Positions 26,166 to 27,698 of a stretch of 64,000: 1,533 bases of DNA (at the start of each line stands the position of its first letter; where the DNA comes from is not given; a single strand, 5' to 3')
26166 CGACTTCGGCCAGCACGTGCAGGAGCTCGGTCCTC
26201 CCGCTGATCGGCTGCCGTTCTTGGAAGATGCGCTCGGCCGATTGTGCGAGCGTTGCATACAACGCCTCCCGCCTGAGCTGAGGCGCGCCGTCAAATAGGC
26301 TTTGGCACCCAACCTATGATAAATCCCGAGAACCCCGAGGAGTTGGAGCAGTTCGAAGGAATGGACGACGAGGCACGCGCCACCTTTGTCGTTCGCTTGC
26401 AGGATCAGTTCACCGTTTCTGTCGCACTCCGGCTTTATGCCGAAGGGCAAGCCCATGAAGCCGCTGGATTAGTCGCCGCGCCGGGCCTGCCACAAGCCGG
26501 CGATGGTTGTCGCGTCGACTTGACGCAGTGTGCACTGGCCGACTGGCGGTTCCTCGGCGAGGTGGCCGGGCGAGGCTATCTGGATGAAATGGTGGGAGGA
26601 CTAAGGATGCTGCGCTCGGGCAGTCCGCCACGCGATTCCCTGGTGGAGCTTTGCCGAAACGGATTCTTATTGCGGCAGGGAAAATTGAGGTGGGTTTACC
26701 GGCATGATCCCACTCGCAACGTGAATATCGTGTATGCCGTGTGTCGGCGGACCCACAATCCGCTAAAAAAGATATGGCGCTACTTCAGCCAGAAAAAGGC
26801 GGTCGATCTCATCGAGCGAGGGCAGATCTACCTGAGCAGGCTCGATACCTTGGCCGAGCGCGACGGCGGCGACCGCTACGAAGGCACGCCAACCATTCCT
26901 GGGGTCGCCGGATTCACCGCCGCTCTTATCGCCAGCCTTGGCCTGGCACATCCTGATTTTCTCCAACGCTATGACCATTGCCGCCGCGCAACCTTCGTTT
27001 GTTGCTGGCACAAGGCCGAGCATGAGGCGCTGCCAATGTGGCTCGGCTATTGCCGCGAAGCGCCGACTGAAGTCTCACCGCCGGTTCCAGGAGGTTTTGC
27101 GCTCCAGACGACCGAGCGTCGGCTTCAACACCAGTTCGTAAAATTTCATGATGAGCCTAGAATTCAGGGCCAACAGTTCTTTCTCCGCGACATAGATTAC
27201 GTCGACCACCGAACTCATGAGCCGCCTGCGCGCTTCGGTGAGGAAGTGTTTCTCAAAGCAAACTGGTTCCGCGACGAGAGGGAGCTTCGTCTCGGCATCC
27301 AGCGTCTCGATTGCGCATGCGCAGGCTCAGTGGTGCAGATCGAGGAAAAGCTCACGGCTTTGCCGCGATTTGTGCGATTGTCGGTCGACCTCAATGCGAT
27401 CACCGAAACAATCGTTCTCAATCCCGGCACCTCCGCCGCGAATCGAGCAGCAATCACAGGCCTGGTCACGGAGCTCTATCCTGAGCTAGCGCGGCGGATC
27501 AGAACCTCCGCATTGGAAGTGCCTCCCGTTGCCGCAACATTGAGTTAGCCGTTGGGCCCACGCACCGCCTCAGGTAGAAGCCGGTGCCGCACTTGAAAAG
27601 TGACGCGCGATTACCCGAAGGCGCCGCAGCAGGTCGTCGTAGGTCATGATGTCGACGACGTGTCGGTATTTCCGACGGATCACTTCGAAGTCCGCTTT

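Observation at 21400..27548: Three-gene helicase / nuclease-fold / DUF2971-like operon that fits no defence system I recognise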

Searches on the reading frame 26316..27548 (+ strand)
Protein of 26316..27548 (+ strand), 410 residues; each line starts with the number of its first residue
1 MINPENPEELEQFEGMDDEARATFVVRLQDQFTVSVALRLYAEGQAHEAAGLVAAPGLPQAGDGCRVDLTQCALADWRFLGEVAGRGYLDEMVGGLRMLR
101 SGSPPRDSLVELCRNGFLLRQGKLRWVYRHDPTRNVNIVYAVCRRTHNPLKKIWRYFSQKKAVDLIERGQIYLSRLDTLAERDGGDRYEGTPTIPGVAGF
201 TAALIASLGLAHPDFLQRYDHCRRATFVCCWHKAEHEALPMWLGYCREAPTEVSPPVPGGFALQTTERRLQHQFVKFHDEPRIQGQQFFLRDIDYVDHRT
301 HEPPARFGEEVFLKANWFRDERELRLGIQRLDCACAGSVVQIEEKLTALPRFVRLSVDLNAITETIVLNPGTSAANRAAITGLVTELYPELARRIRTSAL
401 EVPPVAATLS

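Call 3: search_protein_families(library=padloc, proteins=[window:26316-27548:+], max_evalue=0.01)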
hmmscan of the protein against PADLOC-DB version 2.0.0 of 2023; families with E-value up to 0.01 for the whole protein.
window:26316-27548:+ (410 aa): 0 families

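Call 4: search_protein_families(library=pfam, proteins=[window:26316-27548:+], max_evalue=0.01)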
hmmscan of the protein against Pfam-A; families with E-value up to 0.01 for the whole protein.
window:26316-27548:+ (410 aa): 0 families

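Call 5: search_protein_families(library=ncbifam, proteins=[window:26316-27548:+], max_evalue=0.01)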
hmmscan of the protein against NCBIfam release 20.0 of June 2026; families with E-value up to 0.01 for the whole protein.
window:26316-27548:+ (410 aa): 0 families

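Call 10: find_homologous_proteins(query=window:26316-27548:+)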
Query window:26316-27548:+ (410 aa): 10 proteins with E <= 0.001 among 8000 candidates.
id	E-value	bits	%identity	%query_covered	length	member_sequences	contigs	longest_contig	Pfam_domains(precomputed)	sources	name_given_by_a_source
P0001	5.5e-255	864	90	100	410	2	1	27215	-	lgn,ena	-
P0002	3.1e-213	726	78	100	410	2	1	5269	-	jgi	jgi:hypothetical protein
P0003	4.7e-213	725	77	100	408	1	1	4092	-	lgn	-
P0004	1.1e-179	616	87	73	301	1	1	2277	-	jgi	jgi:hypothetical protein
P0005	4.7e-69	251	39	99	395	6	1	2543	-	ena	-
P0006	1.5e-64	236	38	99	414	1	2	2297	-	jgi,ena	jgi:hypothetical protein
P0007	1.4e-61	227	37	98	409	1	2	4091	-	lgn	-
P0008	8.9e-48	181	63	35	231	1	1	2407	-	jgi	-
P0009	7.9e-38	148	33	96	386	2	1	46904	-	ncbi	-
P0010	1.0e-37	148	38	60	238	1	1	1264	-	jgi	jgi:hypothetical protein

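Call 13: find_encoding_contigs(protein=P0001, flank=10000, max_places=4)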
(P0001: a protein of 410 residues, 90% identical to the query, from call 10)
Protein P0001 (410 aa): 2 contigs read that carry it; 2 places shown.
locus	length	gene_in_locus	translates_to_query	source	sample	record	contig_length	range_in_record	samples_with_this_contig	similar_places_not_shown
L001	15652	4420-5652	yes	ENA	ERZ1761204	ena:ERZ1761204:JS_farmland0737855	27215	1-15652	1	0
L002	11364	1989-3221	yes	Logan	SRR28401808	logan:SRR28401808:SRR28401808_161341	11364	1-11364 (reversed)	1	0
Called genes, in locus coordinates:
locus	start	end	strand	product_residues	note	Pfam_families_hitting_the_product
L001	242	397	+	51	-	-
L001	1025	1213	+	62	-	PF11154:DUF2934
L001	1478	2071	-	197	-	-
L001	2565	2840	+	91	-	-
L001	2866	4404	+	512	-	-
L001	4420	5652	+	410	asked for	-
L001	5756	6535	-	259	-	PF04471:Mrr_cat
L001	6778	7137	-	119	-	PF01863:YgjP-like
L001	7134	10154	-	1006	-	PF04313:HSDR_N, PF04851:ResIII, PF18766:SWI2_SNF2, PF22679:T1R_D3-like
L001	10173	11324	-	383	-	PF04326:SLFN_AlbA_2, PF13749:HATPase_c_4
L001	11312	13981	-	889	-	PF02463:SMC_N (weak), PF13304:AAA_21 (faint)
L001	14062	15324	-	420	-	PF01420:Methylase_S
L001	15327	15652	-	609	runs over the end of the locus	PF01381:HTH_3, PF13560:HTH_31, PF12161:HsdM_N, PF02384:N6_Mtase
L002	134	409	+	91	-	-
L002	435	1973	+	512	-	-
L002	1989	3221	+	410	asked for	-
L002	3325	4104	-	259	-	PF04471:Mrr_cat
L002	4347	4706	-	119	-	PF01863:YgjP-like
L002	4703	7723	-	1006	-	PF04313:HSDR_N, PF04851:ResIII, PF18766:SWI2_SNF2, PF22679:T1R_D3-like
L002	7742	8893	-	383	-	PF04326:SLFN_AlbA_2, PF13749:HATPase_c_4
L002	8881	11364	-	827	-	?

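Call 19: find_encoding_contigs(protein=P0009, flank=8000, max_places=3)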
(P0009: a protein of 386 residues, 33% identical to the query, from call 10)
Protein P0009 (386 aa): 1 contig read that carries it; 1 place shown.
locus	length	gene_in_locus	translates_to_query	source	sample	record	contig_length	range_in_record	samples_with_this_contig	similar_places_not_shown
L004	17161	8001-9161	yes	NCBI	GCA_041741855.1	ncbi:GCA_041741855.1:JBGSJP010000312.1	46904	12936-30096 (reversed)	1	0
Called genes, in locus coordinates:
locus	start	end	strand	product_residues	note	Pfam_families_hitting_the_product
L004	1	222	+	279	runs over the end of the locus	-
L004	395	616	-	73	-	-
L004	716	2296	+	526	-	PF13231:PMT_2 (weak)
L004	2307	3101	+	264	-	PF00535:Glycos_transf_2, PF13641:Glyco_tranf_2_3 (faint)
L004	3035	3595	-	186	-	-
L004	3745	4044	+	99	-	-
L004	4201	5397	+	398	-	-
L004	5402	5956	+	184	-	-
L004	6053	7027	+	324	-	-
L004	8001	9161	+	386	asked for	-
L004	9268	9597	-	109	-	-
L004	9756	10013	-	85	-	PF05154:TM2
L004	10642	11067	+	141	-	-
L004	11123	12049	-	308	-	PF02899:Phage_int_SAM_1 (faint), PF00589:Phage_integrase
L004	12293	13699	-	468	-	PF03237:Terminase_6N, PF17289:Terminase_6C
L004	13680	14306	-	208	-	-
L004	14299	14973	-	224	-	PF13489:Methyltransf_23 (weak), PF08241:Methyltransf_11, PF08242:Methyltransf_12, PF13649:Methyltransf_25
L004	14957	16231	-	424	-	PF00145:DNA_methylase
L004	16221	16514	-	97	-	PF01817:CM_2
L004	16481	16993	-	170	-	-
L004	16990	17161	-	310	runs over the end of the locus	-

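Call 23: search_protein_families(library=pfam, proteins=[window:26316-27548:+], max_evalue=10)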
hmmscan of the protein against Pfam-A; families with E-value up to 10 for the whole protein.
window:26316-27548:+ (410 aa): 1 family
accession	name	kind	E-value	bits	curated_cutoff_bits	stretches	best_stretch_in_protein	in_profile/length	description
PF23378.1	DUF7095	-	0.12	12.6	27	1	147-246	22-119/213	Family of unknown function (DUF7095)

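Call 24: search_protein_families(library=phrogs, proteins=[window:26316-27548:+], max_evalue=0.1)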
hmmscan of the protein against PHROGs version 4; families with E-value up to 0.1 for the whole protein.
window:26316-27548:+ (410 aa): 2 families
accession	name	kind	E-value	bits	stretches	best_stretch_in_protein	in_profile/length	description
phrog_34615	-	unknown function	2.7e-12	47.7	2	219-387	93-250/266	-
phrog_4791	-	unknown function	0.022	15.6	1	85-99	18-32/48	-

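Call 31: find_encoding_contigs(protein=P0007, flank=5000, max_places=3)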
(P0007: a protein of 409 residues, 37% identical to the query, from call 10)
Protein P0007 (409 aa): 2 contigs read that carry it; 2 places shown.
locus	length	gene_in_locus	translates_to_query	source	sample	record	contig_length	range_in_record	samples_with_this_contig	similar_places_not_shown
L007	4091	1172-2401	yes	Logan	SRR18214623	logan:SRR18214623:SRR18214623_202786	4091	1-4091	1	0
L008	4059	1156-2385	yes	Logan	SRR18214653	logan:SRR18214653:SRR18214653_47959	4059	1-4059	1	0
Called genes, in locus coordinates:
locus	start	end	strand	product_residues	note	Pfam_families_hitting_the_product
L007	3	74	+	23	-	?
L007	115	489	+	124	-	-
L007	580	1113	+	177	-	-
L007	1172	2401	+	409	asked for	-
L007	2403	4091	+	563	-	?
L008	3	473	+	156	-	?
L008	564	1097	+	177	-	-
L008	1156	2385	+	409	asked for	-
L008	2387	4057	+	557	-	?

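Call 32: find_encoding_contigs(protein=P0002, flank=5000, max_places=3)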
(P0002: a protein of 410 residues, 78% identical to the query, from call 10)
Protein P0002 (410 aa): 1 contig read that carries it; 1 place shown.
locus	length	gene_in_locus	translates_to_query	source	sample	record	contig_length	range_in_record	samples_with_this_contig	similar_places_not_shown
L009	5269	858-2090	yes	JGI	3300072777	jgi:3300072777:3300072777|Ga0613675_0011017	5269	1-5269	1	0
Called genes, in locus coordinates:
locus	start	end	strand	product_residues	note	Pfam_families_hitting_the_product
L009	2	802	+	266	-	?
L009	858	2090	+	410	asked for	-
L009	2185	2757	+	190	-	-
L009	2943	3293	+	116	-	PF08818:DUF1801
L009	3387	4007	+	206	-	-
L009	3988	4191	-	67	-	-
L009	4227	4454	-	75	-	PF04070:DUF378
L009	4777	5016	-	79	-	-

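Call 36: search_protein_families(library=pfam, proteins=[L007:2403-4091:+, L007:580-1113:+, L009:2185-2757:+, L004:6053-7027:+], max_evalue=0.01)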
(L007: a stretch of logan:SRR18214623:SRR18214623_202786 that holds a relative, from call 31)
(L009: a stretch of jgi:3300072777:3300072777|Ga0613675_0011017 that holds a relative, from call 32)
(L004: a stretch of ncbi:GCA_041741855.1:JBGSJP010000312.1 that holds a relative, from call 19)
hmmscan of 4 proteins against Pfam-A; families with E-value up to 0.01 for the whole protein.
L007:2403-4091:+ (563 aa): 13 families
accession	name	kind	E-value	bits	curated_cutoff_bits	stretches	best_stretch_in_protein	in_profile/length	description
PF13424.12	TPR_12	-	4.2e-26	91.4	30.1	3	465-533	9-77/77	Tetratricopeptide repeat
PF13374.12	TPR_10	-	4.6e-16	58.7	27.5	0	424-455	9-40/42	Tetratricopeptide repeat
PF13176.12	TPR_7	-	7e-15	54.2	27.9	0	504-526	2-24/36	Tetratricopeptide repeat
PF24885.1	TPR_NPHP3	-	3.1e-14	53.4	100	2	392-492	116-216/239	Nephrocystin-3 TPR domain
PF00515.34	TPR_1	-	3.7e-11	42.8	27.8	0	388-404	14-30/34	Tetratricopeptide repeat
PF07719.23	TPR_2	-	4.8e-11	42.3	27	0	387-405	13-31/34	Tetratricopeptide repeat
PF17874.7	TPR_MalT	-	6e-06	26.2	45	0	504-562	83-141/336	MalT-like TPR region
PF13181.12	TPR_8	-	0.0001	22.6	25.7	0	502-531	2-31/34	Tetratricopeptide repeat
PF13431.12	TPR_17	-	0.00041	20.8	24.4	0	499-521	11-33/34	Tetratricopeptide repeat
PF13428.12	TPR_14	-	0.00046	21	23.5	0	423-447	7-31/44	Tetratricopeptide repeat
PF13174.12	TPR_6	-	0.0013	19.7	26.3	0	335-356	2-23/33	Tetratricopeptide repeat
PF14559.12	TPR_19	-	0.0027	18.4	25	0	471-523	3-47/68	Tetratricopeptide repeat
PF12688.13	TPR_5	-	0.0046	17.6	24.2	0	389-448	15-69/119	Tetratrico peptide repeat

L007:580-1113:+ (177 aa): 0 families

L009:2185-2757:+ (190 aa): 0 families

L004:6053-7027:+ (324 aa): 0 families

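Call 39: predict_structure(alignment_id=A1)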
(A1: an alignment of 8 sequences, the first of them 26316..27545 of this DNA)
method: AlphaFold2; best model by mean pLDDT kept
length: 410 residues; sequences in the alignment: 8
mean_pLDDT: 61.2   pTM: 0.65
mean pLDDT of the five models: 61.2, 60.1, 59.4, 57.9, 48.8
residues with pLDDT >= 90: 19; 70-90: 145; 50-70: 106; < 50: 140
segments of 3 or more residues with pLDDT < 50: 1-14, 18-27, 181-200, 206-210, 232-237, 248-257, 283-337, 401-410
pLDDT, mean of each block of 10 residues (from residue 1): 34 47 48 79 87 61 76 81 60 86 78 88 86 89 76 63 79 61 42 41 46 53 53 47 52 49 77 68 46 30 27 30 28 40 58 75 81 79 89 80 36
secondary structure, 60 per line:
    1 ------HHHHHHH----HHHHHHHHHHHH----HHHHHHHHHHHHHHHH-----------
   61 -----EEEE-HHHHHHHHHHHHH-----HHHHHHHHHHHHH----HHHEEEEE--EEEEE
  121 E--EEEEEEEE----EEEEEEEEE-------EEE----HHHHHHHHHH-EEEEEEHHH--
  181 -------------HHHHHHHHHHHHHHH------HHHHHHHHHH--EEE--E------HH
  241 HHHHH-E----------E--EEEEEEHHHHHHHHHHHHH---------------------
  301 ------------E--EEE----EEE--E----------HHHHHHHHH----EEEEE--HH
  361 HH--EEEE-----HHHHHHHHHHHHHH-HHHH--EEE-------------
elements in order: H7-13 H18-29 H34-49 E66-69 H71-83 H89-101 E109-113 E116-121 E124-131 E136-144 E152-154 H159-168 E170-175 H194-208 H215-224 E227-229 H239-245 E261-266 H267-279 E316-318 E323-325 H339-347 E352-356 H359-362 E365-368 H374-387 H389-392 E395-397

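Call 41: search_solved_structures(query=A1, max_evalue=10, show_alignments=3)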
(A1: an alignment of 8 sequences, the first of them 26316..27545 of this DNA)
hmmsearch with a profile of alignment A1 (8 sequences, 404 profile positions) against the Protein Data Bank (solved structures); distinct sequences matched with E-value up to 10: 7.
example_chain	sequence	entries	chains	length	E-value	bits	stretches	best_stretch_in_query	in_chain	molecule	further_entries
4v7j_Ay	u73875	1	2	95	0.01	17.8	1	72-147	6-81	Toxin relE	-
4v7k_Ay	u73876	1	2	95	0.016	17.2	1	72-147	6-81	Toxin relE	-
2kc8_A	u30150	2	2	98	0.022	16.8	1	72-147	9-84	Toxin relE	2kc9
4fxe_D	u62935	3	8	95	0.023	16.7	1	72-147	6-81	mRNA interferase RelE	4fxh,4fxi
3g5o_B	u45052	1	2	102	0.15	14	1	68-147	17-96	Uncharacterized protein Rv2866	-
6a71_A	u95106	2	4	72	1.2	11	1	329-378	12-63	ATP7B protein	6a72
2rop_A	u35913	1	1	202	2.8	9.8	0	330-378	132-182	Copper-transporting ATPase 2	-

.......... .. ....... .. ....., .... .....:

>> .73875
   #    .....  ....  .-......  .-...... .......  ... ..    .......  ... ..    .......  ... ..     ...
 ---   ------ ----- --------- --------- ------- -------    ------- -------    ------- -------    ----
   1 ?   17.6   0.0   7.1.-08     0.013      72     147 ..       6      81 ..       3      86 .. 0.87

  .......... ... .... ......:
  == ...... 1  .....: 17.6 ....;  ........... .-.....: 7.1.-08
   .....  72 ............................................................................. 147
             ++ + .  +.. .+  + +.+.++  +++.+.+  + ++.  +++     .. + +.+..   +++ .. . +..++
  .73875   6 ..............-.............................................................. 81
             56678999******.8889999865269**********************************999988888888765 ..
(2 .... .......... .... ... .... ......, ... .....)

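Call 42: search_protein_representatives(alignment_id=A1)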
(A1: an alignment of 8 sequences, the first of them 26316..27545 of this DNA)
Query: 8 sequences, 404 profile positions. Proteins with E-value up to 0.001 (for the whole library): 7177; up to 1e-10: 3743; up to 1e-30: 33. The best 150 are listed.
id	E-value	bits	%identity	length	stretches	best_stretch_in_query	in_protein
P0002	9.3e-192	653.6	-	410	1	6-404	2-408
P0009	1.9e-156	537.4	-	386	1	3-401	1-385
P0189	3.6e-137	473.9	-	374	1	5-352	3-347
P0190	1.7e-135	468.3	-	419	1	4-402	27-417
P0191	3.1e-117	408.2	-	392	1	4-398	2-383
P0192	3.9e-103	361.8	-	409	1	4-402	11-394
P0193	9.9e-95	334.1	-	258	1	149-402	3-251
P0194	2.9e-91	322.7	-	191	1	78-272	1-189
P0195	6.7e-91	321.5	-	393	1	1-400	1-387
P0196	4.2e-90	318.9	-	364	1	40-397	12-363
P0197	2.8e-86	306.3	-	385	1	16-402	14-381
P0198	1.5e-85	303.9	-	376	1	10-396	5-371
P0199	6.8e-85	301.7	-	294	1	5-243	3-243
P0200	1.2e-81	291.0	-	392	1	12-399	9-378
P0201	7.1e-80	285.2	-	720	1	35-397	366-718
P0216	2.6e-32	128.5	-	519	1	151-400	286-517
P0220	1.8e-29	119.2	-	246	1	153-399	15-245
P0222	2.0e-29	119.0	-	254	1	148-401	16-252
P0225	5.7e-29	117.5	-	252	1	153-399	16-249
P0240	1.7e-25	106.1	-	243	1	155-400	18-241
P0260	1.7e-24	102.8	-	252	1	149-395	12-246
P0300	4.9e-23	98.0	-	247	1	149-401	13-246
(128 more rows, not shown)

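Call 43: search_protein_families(library=pfam, proteins=[P0220, P0222, P0225, P0240, P0260, P0300, P0216, P0201, P0190, P0195], max_evalue=0.01)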
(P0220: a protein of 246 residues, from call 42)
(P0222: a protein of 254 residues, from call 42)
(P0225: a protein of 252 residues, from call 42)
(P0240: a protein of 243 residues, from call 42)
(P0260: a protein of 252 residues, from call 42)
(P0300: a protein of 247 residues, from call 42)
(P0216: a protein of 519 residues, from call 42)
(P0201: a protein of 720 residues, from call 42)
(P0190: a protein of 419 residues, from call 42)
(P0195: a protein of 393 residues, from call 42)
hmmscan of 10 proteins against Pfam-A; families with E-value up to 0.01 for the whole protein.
P0220 (246 aa): 1 family
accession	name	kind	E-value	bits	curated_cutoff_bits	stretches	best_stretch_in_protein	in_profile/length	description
PF11185.13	DUF2971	-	0.00031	22.5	22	1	102-174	1-88/89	Protein of unknown function (DUF2971)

P0222 (254 aa): 1 family
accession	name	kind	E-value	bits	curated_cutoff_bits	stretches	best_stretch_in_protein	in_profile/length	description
PF11185.13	DUF2971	-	0.0015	20.3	22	1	108-181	1-89/89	Protein of unknown function (DUF2971)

P0225 (252 aa): 1 family
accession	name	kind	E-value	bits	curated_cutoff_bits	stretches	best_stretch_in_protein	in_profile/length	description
PF11185.13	DUF2971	-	0.0046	18.7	22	0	104-173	1-88/89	Protein of unknown function (DUF2971)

P0240 (243 aa): 0 families

P0260 (252 aa): 0 families

P0300 (247 aa): 0 families

P0216 (519 aa): 1 family
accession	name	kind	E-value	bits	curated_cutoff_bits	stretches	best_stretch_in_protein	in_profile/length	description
PF11185.13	DUF2971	-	0.00038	22.2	22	1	375-443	1-89/89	Protein of unknown function (DUF2971)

P0201 (720 aa): 0 families

P0190 (419 aa): 1 family
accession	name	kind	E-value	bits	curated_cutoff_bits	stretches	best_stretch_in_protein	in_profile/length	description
PF11185.13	DUF2971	-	0.0062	18.3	22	0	264-337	1-89/89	Protein of unknown function (DUF2971)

P0195 (393 aa): 0 families
